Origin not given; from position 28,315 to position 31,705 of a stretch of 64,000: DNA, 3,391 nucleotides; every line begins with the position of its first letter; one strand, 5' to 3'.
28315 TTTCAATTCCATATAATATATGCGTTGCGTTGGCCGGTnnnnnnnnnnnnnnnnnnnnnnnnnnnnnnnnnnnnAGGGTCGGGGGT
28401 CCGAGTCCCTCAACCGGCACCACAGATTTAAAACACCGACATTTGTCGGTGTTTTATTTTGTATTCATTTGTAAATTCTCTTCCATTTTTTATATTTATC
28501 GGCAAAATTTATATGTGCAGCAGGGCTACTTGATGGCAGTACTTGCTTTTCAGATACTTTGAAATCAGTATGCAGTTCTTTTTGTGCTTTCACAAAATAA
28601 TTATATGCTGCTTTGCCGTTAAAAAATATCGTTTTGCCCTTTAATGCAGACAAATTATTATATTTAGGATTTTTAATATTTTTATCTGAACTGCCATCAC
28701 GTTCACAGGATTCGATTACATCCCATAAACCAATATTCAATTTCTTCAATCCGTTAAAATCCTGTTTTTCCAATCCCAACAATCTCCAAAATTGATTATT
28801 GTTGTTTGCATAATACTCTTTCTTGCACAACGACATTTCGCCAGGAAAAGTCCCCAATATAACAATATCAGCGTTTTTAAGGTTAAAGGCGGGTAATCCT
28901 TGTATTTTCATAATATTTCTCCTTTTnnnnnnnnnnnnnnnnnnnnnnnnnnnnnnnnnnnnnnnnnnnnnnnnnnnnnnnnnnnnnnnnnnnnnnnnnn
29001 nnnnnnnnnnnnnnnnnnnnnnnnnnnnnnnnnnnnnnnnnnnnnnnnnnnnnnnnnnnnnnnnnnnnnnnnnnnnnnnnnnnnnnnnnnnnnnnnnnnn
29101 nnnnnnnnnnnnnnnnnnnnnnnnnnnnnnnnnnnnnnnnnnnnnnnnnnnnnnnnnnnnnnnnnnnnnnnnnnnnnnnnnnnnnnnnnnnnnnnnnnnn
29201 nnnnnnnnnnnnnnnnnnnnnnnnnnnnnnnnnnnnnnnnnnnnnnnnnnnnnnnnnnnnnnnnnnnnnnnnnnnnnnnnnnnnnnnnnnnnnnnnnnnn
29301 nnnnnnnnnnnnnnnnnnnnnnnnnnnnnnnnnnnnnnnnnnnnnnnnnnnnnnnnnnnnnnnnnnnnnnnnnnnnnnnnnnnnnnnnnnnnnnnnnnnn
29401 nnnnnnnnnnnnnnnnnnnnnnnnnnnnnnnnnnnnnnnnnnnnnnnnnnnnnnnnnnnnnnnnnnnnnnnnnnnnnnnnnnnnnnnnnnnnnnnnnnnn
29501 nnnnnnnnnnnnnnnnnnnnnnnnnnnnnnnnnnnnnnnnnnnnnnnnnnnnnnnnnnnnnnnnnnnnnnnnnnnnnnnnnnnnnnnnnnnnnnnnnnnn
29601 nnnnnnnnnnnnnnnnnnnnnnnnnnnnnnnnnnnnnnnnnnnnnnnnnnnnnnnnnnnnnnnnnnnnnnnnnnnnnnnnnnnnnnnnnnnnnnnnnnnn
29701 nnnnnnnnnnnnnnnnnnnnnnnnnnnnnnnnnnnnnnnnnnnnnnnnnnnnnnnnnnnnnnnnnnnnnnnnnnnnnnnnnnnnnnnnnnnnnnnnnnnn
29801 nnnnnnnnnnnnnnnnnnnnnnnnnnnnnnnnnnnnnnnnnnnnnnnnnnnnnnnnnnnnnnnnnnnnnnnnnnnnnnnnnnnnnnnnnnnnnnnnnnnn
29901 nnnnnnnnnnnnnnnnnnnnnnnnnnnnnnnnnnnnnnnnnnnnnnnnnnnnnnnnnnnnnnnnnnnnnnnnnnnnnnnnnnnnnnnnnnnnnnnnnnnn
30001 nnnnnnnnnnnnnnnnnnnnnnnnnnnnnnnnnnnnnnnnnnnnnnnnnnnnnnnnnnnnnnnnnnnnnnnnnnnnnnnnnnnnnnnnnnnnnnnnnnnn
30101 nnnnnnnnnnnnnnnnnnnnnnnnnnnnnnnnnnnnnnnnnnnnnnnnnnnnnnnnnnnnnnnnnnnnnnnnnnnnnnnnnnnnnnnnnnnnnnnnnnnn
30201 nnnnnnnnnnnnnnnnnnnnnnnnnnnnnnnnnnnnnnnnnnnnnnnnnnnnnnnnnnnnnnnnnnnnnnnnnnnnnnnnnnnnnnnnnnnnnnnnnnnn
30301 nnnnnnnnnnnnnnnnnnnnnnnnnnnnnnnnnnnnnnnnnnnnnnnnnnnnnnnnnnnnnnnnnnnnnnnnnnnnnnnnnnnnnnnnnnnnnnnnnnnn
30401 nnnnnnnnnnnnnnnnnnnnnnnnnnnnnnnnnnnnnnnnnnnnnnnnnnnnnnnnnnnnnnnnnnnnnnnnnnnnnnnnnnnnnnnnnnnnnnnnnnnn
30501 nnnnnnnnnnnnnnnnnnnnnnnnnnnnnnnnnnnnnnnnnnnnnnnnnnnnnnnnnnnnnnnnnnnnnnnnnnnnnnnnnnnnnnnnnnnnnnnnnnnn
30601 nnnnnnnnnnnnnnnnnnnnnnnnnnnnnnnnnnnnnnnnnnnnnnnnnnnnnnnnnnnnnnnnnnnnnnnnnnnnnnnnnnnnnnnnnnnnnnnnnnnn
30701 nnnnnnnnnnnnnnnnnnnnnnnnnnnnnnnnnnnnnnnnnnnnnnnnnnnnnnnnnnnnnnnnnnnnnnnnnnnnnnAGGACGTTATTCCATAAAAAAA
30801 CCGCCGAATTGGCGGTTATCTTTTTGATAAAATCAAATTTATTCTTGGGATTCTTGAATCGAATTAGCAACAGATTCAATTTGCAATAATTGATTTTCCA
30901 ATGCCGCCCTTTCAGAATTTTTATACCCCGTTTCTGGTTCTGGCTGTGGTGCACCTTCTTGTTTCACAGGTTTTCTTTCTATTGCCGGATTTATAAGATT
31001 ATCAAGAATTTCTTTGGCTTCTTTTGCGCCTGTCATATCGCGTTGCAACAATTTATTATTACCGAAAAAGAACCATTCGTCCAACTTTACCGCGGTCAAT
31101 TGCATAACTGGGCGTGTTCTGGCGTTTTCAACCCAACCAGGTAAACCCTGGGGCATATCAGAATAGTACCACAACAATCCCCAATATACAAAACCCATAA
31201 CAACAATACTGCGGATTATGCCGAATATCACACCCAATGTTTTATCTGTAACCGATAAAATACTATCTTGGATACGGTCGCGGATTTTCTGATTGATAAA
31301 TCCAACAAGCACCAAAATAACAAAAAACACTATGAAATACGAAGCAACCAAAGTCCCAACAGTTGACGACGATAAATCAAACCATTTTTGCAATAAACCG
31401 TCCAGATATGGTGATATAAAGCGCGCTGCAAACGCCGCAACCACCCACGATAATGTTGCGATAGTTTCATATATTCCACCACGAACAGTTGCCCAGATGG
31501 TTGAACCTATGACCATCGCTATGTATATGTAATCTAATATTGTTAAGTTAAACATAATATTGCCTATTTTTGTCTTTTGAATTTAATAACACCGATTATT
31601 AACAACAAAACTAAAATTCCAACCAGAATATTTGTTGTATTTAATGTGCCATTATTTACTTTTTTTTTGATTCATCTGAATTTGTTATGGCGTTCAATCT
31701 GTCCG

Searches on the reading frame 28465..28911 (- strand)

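Call 71: search_protein_families(library=pfam, proteins=[window:28465-28911:-], max_evalue=0.01)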
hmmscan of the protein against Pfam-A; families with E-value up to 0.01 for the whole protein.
window:28465-28911:- (148 aa): 1 family
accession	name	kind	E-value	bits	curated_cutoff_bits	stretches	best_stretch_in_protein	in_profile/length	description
PF03167.25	UDG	-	1.3e-11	45.2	24.3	1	9-138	4-126/141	Uracil DNA glycosylase superfamily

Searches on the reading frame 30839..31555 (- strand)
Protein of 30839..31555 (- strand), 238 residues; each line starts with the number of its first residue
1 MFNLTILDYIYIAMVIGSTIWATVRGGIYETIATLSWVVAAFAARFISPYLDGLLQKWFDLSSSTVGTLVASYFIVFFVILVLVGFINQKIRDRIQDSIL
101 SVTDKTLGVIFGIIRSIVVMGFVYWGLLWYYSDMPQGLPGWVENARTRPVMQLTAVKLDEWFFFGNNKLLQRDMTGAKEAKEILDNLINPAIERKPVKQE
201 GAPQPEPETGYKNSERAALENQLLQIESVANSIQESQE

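Call 10: find_related_loci(query=window:30839-31555:-, collection=genome_contigs, flank=6000)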
Query window:30839-31555:- (238 aa) in genome_contigs; peptide patterns used: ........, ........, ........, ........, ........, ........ (x = any residue, [..] = any of these).
82 stretches matched a pattern; 31 encode a relative of the query (tblastn E <= 1e-3); 31 distinct loci.
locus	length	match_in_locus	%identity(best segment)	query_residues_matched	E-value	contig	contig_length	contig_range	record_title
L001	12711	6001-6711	80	1-238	1e-128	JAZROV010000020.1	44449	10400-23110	MAG: Candidatus Enterousia sp. isolate T1900045386_YK20190076.MAGScoT_cleanbin_000013 SGB_6911_k141_2325109, whole genom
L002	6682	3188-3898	79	1-238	2e-128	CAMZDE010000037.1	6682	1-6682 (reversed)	MAG TPA_asm: uncultured Alphaproteobacteria bacterium isolate SRR10912535_bin.7_metaWRAP_v1.3_MAG genome assembly, conti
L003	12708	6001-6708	78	1-238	1e-126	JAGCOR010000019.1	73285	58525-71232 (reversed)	MAG: Alphaproteobacteria bacterium isolate RGIG9983 Yak_Reticulum-3__c681532, whole genome shotgun sequence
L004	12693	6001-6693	79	1-238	4e-126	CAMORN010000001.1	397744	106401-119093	MAG: uncultured Alphaproteobacteria bacterium isolate SRR873606_bin.79_metaWRAP_v1.3_MAG genome assembly, contig: NODE_4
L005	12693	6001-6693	78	1-238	9e-126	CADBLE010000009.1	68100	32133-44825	MAG: uncultured proteobacterium isolate RUG14070 genome assembly, contig: RUG14070_asm_9, whole genome shotgun sequence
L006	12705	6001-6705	78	1-238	2e-123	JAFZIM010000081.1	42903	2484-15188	MAG: Alphaproteobacteria bacterium isolate RGIG7797 Water_buffalos_Reticulum-1__c740173, whole genome shotgun sequence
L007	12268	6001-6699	73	1-237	2e-119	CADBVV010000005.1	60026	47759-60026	MAG: uncultured proteobacterium isolate RUG14344 genome assembly, contig: RUG14344_asm_5, whole genome shotgun sequence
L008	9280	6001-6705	75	1-237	2e-120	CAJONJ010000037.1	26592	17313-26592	uncultured Alphaproteobacteria bacterium isolate Rumen_Coassembly_mag_1281 genome assembly, contig: k87_23374675, whole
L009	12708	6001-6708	71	1-238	2e-117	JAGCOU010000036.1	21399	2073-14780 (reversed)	MAG: Alphaproteobacteria bacterium isolate RGIG9986 Yak_Reticulum-3__c761821, whole genome shotgun sequence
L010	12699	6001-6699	73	1-237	4e-117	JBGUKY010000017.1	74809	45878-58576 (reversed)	MAG: Candidatus Enterousia sp. isolate ruminal_MAG_27 ruminal_MAG_27_contig_0017, whole genome shotgun sequence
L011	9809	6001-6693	73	1-238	4e-117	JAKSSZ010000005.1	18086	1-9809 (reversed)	MAG: Alphaproteobacteria bacterium isolate Horse_feces294 MAG294_5, whole genome shotgun sequence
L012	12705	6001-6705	74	1-238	4e-117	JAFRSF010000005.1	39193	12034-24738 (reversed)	MAG: Alphaproteobacteria bacterium isolate RGIG2753 Goat_Omasum-5__c68947, whole genome shotgun sequence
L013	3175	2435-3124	73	1-237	4e-120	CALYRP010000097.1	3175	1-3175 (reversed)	MAG: uncultured proteobacterium isolate SRR7188232_bin.62_metaWRAP_v1.3_MAG genome assembly, contig: ERZ9280833.25458, w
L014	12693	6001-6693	73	1-237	4e-116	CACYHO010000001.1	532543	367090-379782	MAG: uncultured proteobacterium isolate RUG11949 genome assembly, contig: RUG11949_asm_1, whole genome shotgun sequence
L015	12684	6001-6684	74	1-235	2e-115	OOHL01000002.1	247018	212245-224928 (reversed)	uncultured proteobacterium isolate RUG653 genome assembly, contig: scaffold_112, whole genome shotgun sequence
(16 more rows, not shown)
